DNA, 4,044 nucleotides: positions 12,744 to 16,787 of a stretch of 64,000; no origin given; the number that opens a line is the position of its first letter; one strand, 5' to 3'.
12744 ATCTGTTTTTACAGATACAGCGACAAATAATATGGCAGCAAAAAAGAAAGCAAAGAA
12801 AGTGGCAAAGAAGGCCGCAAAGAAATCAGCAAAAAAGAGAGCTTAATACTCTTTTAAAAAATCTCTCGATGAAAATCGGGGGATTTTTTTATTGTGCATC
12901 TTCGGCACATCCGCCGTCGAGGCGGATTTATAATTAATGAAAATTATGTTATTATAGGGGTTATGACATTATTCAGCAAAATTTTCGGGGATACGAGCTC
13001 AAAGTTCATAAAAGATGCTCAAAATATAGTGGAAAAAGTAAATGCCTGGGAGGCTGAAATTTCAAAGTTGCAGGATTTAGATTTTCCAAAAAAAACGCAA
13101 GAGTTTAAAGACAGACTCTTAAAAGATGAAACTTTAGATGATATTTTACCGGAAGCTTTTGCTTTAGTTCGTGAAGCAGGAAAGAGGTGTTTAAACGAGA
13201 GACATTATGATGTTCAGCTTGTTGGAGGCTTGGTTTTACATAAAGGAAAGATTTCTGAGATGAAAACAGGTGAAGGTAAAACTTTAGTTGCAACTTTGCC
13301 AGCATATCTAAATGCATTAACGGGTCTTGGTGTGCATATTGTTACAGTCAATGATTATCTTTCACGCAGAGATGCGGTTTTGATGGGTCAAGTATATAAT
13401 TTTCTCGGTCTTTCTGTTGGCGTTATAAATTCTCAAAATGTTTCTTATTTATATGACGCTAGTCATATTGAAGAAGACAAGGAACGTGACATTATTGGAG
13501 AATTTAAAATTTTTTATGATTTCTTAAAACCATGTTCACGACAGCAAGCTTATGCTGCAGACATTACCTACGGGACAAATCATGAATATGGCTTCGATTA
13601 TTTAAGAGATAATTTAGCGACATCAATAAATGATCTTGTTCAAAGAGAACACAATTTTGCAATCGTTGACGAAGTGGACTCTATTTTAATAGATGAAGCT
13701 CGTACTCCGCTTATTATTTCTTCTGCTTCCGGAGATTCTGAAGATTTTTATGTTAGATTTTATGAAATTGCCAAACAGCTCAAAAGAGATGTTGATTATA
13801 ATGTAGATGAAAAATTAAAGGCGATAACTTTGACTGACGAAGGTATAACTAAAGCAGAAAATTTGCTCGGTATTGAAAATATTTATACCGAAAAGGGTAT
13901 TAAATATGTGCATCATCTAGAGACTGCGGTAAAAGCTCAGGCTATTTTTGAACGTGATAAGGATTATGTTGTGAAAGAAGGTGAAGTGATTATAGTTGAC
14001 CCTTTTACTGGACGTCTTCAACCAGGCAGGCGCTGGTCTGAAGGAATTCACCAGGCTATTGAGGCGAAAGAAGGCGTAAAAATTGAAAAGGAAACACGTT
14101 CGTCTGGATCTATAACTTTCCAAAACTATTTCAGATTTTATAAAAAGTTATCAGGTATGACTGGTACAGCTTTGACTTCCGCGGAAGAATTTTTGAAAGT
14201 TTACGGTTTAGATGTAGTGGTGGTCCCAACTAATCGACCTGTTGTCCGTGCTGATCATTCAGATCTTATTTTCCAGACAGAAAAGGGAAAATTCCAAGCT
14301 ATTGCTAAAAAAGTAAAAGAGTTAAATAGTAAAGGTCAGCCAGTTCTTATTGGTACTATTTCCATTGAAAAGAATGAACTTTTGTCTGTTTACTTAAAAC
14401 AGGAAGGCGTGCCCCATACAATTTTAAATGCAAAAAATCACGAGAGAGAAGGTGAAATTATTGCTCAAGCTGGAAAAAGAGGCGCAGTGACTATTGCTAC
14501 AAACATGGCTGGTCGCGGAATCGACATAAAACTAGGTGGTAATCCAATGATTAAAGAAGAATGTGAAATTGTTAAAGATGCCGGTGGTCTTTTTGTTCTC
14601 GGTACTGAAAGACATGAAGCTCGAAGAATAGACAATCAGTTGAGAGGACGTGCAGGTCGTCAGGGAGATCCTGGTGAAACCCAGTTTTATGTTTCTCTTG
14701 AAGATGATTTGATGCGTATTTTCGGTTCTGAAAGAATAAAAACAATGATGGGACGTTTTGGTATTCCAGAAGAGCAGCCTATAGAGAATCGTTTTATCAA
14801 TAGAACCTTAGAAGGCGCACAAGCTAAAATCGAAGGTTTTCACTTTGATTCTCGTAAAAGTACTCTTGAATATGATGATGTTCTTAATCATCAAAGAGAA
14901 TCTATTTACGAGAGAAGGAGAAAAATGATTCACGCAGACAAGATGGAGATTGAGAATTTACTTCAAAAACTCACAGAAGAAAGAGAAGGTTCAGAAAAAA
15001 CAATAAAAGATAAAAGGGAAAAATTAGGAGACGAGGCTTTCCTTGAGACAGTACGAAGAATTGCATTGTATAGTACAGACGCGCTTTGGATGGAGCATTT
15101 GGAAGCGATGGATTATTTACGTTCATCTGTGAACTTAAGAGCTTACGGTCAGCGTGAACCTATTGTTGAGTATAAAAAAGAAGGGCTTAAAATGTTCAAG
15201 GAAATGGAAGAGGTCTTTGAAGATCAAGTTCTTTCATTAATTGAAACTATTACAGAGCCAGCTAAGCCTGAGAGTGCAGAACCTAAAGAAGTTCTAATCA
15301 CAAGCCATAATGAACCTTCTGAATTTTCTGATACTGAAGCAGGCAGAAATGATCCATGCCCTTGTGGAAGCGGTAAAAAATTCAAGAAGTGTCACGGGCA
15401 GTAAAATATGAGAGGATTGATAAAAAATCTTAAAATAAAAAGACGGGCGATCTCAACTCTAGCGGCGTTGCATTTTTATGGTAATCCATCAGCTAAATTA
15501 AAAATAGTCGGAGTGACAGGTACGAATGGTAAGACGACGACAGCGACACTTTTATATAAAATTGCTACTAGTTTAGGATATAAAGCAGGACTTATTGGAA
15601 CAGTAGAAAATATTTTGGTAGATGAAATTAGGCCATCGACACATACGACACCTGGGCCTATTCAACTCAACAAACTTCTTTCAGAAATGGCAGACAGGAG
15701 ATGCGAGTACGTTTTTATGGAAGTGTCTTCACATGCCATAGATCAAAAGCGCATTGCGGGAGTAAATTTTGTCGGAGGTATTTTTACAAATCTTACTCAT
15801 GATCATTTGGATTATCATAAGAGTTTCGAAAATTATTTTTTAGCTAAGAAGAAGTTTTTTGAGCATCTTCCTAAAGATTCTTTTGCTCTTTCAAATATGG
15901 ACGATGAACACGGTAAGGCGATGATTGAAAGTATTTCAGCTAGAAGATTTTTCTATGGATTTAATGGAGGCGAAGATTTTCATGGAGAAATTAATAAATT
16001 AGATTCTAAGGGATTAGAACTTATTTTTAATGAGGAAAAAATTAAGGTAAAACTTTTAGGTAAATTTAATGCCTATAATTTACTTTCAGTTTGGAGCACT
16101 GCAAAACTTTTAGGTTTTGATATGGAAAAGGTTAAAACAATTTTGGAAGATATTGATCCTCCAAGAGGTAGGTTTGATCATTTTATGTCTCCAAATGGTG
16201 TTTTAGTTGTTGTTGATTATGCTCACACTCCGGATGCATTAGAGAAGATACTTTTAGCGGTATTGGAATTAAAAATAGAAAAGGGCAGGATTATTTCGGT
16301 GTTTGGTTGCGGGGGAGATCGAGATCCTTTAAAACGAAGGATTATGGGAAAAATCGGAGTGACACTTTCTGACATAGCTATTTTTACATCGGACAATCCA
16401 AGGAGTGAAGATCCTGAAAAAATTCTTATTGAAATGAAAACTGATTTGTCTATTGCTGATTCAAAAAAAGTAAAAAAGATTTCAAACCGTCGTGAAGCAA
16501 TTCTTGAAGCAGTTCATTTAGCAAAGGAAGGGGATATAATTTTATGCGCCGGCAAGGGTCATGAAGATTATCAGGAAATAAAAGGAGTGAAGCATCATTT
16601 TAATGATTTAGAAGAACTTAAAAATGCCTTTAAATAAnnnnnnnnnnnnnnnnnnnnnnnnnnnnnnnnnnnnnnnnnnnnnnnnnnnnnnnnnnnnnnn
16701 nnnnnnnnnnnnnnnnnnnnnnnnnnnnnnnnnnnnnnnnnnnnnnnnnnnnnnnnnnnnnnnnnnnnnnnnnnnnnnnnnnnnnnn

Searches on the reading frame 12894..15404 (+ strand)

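Call 8: search_protein_families(library=pfam, proteins=[window:12894-15404:+], max_evalue=0.001)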
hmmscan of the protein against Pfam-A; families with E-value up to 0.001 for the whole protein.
window:12894-15404:+ (836 aa): 6 families
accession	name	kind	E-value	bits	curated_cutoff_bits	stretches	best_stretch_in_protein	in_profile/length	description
PF07517.20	SecA_DEAD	-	1.9e-120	401.9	24.6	1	28-433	2-289/290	SecA DEAD-like domain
PF21090.3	P-loop_SecA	-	1.5e-81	273.3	27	2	449-554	1-106/205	SecA P-loop domain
PF01043.26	SecA_PP_bind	-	9.2e-41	139.3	23.5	1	282-390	2-110/110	SecA preprotein cross-linking domain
PF07516.18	SecA_SW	-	1.3e-40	140.1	26.7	2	700-783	115-196/200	SecA Wing and Scaffold domain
PF02810.21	SEC-C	-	1.5e-10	41.1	20.4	1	818-835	1-18/19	SEC-C motif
PF00271.37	Helicase_C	-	0.00039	21.1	23.5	0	468-591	4-110/110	Helicase conserved C-terminal domain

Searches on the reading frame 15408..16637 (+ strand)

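Call 8: search_protein_families(library=pfam, proteins=[window:15408-16637:+], max_evalue=0.001)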
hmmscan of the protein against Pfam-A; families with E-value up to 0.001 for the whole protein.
window:15408-16637:+ (409 aa): 2 families
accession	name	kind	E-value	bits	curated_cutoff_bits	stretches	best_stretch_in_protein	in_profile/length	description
PF08245.18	Mur_ligase_M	-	2.2e-52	178.4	24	1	36-228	1-196/200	Mur ligase middle domain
PF02875.26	Mur_ligase_C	-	3.8e-30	105.8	28.4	1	254-384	1-127/127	Mur ligase, glutamate ligase domain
